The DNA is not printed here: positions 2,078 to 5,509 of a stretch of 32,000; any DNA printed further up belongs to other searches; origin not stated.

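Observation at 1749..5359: Excisionase-type HTH gene tightly coupled to a PLD-nuclease/DExH-helicase/DUF3427 giant protein next to an IS end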

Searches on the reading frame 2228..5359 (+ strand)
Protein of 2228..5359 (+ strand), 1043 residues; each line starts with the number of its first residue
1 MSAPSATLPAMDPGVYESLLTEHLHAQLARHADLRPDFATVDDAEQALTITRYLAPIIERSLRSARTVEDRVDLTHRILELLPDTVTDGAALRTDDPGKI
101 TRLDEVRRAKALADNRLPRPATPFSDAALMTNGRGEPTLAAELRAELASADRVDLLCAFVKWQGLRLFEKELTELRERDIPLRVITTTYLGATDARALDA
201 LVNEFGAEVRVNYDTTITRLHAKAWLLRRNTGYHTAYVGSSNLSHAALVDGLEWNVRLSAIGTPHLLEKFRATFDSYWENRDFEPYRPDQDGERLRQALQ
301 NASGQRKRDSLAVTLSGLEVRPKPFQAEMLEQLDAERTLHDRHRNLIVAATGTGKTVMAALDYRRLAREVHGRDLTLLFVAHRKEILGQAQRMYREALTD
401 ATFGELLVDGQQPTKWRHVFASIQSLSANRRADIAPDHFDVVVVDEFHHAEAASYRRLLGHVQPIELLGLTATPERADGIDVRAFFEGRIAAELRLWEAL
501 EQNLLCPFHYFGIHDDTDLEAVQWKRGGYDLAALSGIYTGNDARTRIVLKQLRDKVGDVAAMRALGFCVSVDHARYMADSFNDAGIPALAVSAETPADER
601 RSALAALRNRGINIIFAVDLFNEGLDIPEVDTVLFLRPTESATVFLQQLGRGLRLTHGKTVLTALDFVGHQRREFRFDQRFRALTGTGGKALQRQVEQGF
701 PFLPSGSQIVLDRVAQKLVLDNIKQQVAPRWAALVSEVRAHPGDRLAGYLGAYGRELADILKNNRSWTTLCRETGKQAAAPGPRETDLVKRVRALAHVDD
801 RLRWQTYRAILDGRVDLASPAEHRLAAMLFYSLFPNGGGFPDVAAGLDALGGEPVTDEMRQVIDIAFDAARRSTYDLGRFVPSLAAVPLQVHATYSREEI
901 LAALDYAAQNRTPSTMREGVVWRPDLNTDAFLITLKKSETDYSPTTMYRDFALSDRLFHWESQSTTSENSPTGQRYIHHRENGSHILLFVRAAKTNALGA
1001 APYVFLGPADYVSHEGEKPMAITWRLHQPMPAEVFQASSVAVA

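Call 3: search_protein_families(library=pfam, proteins=[window:2228-5359:+], max_evalue=0.01)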
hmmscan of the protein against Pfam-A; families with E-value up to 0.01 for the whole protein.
window:2228-5359:+ (1043 aa): 8 families
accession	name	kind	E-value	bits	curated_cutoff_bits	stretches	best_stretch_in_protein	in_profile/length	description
PF04851.21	ResIII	-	5.6e-33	114.6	22.5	1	320-476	2-164/164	Type III restriction enzyme, res subunit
PF11907.13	DUF3427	-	1.2e-22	80.9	27.7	1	886-1036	124-277/280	Domain of unknown function (DUF3427)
PF00271.37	Helicase_C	-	3.9e-13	50.1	23.5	1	563-655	17-109/110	Helicase conserved C-terminal domain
PF18766.7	SWI2_SNF2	-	1.5e-07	31.8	26.7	1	335-520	15-200/221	SWI2/SNF2 ATPase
PF00270.35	DEAD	-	3.8e-07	30.4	26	1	335-475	7-161/167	DEAD/DEAH box helicase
PF13091.12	PLDc_2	-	6e-07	29.8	27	1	170-278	27-132/132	PLD-like domain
PF13401.12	AAA_22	-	0.0019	19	27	0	346-458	9-104/130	AAA domain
PF09565.16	RE_NgoFVII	-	0.0073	16.1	23.8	0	197-249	69-122/162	NgoFVII restriction endonuclease N-terminal PLD domain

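Call 4: search_protein_families(library=padloc, proteins=[window:2228-5359:+], max_evalue=0.01)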
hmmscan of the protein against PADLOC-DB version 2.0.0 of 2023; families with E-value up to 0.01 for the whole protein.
window:2228-5359:+ (1043 aa): 23 families
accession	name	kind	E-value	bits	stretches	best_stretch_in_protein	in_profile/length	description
PDLC03659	mREase_IV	-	0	1093.2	1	119-1039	16-940/945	Type IV methyl-directed restriction enzyme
PDLC03658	mREase_IV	-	3.2e-79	264.8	2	129-675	31-565/953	Type IV methyl-directed restriction enzyme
PDLC02707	PbeA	-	1e-29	101.7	1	193-669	107-631/672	PbeA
PDLC02704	PbeA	-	2.1e-23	80.7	3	581-670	557-646/682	PbeA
PDLC03049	REase_I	-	5e-16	55.9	1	340-681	185-550/807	Type I restriction enzyme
PDLC03047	REase_I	-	2.4e-15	53.4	2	324-476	346-493/1107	Type I restriction enzyme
PDLC02706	PbeA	-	4.5e-10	36.7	1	598-668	602-672/722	PbeA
PDLC02705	PbeA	-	2.9e-09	33.7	1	562-668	526-633/691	PbeA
PDLC02703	PbeA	-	4.1e-09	33.6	1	441-514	369-447/626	PbeA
PDLC03829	ZacB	-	2.3e-07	28.1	1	212-312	293-393/586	-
PDLC01439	typeIV_DinG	-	1.7e-05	21.7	0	563-629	408-471/575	CAS-IV-A; associated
PDLC03597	REase_MTase_IIG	-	3.5e-05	19.5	1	614-660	554-600/1646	Type IIG restriction enzyme-methyltransferase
PDLC03042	REase_I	-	6.2e-05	18.5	1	608-657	783-832/1170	Type I restriction enzyme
PDLC02193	PLD_Helicase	-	0.00011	18.5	0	151-249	51-149/905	-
PDLC02503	BrxHI|BrxHII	-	0.00015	18.2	1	563-654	250-341/698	BrxHI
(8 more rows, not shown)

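Call 5: search_protein_families(library=ncbifam, proteins=[window:2228-5359:+], max_evalue=0.01)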
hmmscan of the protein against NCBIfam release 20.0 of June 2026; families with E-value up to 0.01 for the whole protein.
window:2228-5359:+ (1043 aa): 14 families
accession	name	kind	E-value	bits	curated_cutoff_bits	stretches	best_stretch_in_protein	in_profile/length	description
NF053632.1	heli_RadD_YejH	equivalog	8.2e-31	106.9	720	1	342-671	22-358/573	DNA repair helicase RadD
NF046051.1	restrict_EcoAI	equivalog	1.5e-26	93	550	1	322-675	158-535/768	EcoAI/FtnUII family type I restriction enzme subunit R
TIGR04095.1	dnd_restrict_1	equivalog_domain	4.8e-17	62.1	600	2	582-672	310-400/451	DNA phosphorothioation system restriction enzyme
NF008521.0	PRK11448.1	equivalog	3.8e-13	48.4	729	2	545-663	682-810/1123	type I restriction-modification system endonuclease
NF010337.0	PRK13766.1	equivalog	8.8e-11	40.6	610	1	599-661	412-474/781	Hef nuclease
NF008744.0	PRK11776.1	equivalog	4.2e-08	32.2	524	1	559-655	240-336/460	ATP-dependent RNA helicase DbpA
TIGR00631.1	uvrb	equivalog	6.1e-08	31.4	750.1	1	563-668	445-555/658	excinuclease ABC subunit UvrB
NF008394.0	PRK11192.1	equivalog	1.5e-07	30.6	507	1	558-655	244-341/441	ATP-dependent RNA helicase SrmB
NF003673.1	PRK05298.1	equivalog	2.5e-07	29.4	743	1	571-664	453-551/653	excinuclease ABC subunit UvrB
NF053711.1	RNA_heli_RhlE1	exception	0.00031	19.6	750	1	576-655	259-338/434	RNA helicase RhlE1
NF007882.0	PRK10590.1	equivalog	0.00049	19.2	743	1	556-654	240-338/456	ATP-dependent RNA helicase RhlE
NF042964.1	phospholipD_antiphage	equivalog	0.00079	17.8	1100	1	195-250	96-151/895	phospholipase D-like domain-containing anti-phage protein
NF002340.1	PRK01297.1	equivalog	0.0031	16.4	564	1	551-655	239-343/372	ATP-dependent RNA helicase RhlB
NF053710.1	RNA_heli_RhlE2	exception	0.0074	14.7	925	0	569-634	257-322/635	RNA helicase RhlE2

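Call 6: search_solved_structures(query=window:2228-5359:+, max_evalue=0.001, show_alignments=1)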
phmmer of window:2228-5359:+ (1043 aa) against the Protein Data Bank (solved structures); distinct sequences matched with E-value up to 0.001: 36.
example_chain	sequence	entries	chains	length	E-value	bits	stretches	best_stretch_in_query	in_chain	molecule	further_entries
7clg_A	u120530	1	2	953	2.5e-81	277.2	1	128-675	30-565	Putative helicase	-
6jde_B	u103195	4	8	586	4.6e-24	87.6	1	324-671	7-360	Putative DNA repair helicase RadD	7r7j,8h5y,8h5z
3h1t_A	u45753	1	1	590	4.9e-18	67.7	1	335-676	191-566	Type I site-specific restriction-modification system, R (Restriction) subunit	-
6p4f_A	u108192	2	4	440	1.5e-09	39.5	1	591-680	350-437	DNA-dependent ATPase XPBII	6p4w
5tnu_A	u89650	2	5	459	1.8e-09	39.3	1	591-680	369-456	DNA-dependent ATPase XPBII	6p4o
6p66_A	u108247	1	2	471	3.8e-08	34.9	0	590-672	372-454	DNA repair protein RAD25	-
2fwr_A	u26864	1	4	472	3.8e-08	34.9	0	590-671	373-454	DNA repair protein RAD25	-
3eaq_A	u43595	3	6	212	1.8e-06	29.4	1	552-663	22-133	Heat resistant RNA dependent ATPase | Hera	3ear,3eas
4kbf_A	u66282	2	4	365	4.2e-06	28.1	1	552-662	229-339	Heat resistant RNA dependent ATPase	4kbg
3i32_A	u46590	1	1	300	5.4e-06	27.8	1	552-663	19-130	Heat resistant RNA dependent ATPase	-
9mw6_A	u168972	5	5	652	6.5e-06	27.5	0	319-466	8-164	AncD1D2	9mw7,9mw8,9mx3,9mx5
5dtu_A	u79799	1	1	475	2.6e-05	25.5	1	578-679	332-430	Prp28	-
2yjt_D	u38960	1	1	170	3.2e-05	25.2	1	560-666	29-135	ATP-DEPENDENT RNA HELICASE SRMB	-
6yvh_H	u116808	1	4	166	8.5e-05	23.8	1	559-659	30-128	Eukaryotic initiation factor 4A-III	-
6l5l_A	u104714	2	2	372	0.00017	22.9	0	564-660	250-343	Nucleolar RNA helicase 2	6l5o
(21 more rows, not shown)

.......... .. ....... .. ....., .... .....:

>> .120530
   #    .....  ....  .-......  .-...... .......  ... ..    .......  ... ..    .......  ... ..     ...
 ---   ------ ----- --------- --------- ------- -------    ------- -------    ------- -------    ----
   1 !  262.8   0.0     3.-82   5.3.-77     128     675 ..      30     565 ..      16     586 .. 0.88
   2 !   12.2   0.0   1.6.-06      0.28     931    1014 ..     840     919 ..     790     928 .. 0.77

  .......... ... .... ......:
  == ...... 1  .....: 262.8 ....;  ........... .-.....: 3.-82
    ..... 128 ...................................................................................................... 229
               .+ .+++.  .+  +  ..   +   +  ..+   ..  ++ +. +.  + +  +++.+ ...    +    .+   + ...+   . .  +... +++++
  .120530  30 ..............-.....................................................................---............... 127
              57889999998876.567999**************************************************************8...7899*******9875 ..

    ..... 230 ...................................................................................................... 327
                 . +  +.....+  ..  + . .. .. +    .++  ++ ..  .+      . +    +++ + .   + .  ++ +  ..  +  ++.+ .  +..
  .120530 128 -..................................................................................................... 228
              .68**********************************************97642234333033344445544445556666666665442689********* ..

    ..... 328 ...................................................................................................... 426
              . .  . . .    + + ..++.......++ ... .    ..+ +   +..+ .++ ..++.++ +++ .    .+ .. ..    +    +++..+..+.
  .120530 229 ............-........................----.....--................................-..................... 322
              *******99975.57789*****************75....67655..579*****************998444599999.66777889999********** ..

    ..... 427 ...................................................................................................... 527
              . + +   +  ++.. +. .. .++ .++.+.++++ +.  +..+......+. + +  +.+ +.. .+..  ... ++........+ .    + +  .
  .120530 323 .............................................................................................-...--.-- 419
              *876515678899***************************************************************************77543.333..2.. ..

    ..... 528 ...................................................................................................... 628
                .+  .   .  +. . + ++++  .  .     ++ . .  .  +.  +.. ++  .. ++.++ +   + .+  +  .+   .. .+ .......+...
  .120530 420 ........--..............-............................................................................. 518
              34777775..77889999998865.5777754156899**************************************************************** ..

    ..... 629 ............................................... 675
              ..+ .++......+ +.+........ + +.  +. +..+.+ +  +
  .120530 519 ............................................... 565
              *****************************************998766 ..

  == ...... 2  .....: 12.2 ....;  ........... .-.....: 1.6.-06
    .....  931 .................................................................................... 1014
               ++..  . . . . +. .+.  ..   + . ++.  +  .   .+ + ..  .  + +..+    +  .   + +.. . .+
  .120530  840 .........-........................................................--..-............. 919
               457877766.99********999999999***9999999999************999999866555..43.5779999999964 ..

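Call 10: find_related_loci(query=window:2228-5359:+, collection=genome_contigs, flank=6000)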
Query window:2228-5359:+ (1043 aa) in genome_contigs; peptide patterns used: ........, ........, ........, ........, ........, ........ (x = any residue, [..] = any of these).
589 stretches matched a pattern; 519 encode a relative of the query (tblastn E <= 1e-3); the best 80 are kept; 80 distinct loci.
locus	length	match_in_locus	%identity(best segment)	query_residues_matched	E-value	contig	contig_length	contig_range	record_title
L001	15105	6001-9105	91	2-1036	0e+0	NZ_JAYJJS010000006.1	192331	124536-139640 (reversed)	[Mycobacterium] zoologicum strain MYC101 NODE_6_length_192331_cov_207.029822, whole genome shotgun sequence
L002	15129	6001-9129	90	1-1043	0e+0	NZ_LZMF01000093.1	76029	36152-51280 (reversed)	Mycolicibacter sinensis strain 1274684.2 contig_45, whole genome shotgun sequence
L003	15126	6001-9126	90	2-1043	0e+0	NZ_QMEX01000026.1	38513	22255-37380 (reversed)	Mycolicibacter senuensis strain GF74 contig_26_length_38513_depth_0.92x, whole genome shotgun sequence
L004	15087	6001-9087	90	7-1036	0e+0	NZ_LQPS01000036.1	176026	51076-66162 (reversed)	Mycolicibacter senuensis strain DSM 44999 contig_41, whole genome shotgun sequence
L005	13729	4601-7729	88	1-1043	0e+0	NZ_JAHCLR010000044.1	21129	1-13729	Mycolicibacter acidiphilus strain M1 contig44, whole genome shotgun sequence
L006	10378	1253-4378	98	2-1043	0e+0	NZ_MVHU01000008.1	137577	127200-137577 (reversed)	Mycolicibacter kumamotonensis strain DSM 45093 NODE_8_length_137577_cov_79.5974, whole genome shotgun sequence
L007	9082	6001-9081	88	1-1029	0e+0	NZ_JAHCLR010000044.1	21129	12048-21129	Mycolicibacter acidiphilus strain M1 contig44, whole genome shotgun sequence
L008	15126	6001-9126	89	1-1042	0e+0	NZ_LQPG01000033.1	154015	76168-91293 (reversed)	Mycolicibacter longobardus strain DSM 45394 contig_39, whole genome shotgun sequence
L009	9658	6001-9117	85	1-1039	0e+0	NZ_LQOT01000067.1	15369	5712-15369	Mycolicibacter engbaekii strain ATCC 27353 contig_7, whole genome shotgun sequence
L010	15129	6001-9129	78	1-1043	0e+0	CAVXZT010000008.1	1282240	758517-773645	MAG: uncultured Actinomycetota bacterium isolate MFD04212.bin.1.179 genome assembly, contig: contig_4765, whole genome s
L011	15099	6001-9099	79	11-1043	0e+0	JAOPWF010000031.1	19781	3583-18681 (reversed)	MAG: Mycobacterium sp. isolate RYN_167 scaffold_2049823, whole genome shotgun sequence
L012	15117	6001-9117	77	5-1043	0e+0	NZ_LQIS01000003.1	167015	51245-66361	Mycobacterium sp. GA-1285 GCID_NTM_00012_NODE_11.ctg_1, whole genome shotgun sequence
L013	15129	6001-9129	79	1-1043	0e+0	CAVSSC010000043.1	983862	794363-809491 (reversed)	MAG: uncultured Actinomycetota bacterium isolate MFD05580.bin.1.114 genome assembly, contig: contig_9547, whole genome s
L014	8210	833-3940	79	1-1036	0e+0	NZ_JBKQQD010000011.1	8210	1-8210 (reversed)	MAG: Mycobacterium sp. isolate MGr1A1B1C__bin_69 MGr1A1B1C_000000004675, whole genome shotgun sequence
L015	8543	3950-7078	79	1-1043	0e+0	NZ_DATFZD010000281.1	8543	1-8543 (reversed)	MAG: Mycobacterium sp. isolate SMAG_U9560 k141_991726, whole genome shotgun sequence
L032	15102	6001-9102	74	9-1043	0e+0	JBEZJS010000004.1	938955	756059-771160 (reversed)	Mycobacterium sp. NPDC049093 NPDC049093_31_E11.ctg-0004, whole genome shotgun sequence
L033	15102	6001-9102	74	9-1043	0e+0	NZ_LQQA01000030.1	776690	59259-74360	Mycolicibacterium wolinskyi strain ATCC 700010 contig_36, whole genome shotgun sequence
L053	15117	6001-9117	78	1-1039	0e+0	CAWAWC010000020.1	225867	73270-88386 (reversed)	MAG: uncultured Actinomycetota bacterium isolate MFD05580.bin.1.26 genome assembly, contig: contig_39291, whole genome s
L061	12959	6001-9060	57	11-1033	0e+0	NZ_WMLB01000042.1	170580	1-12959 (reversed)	Agromyces bracchium strain JCM 11433 42, whole genome shotgun sequence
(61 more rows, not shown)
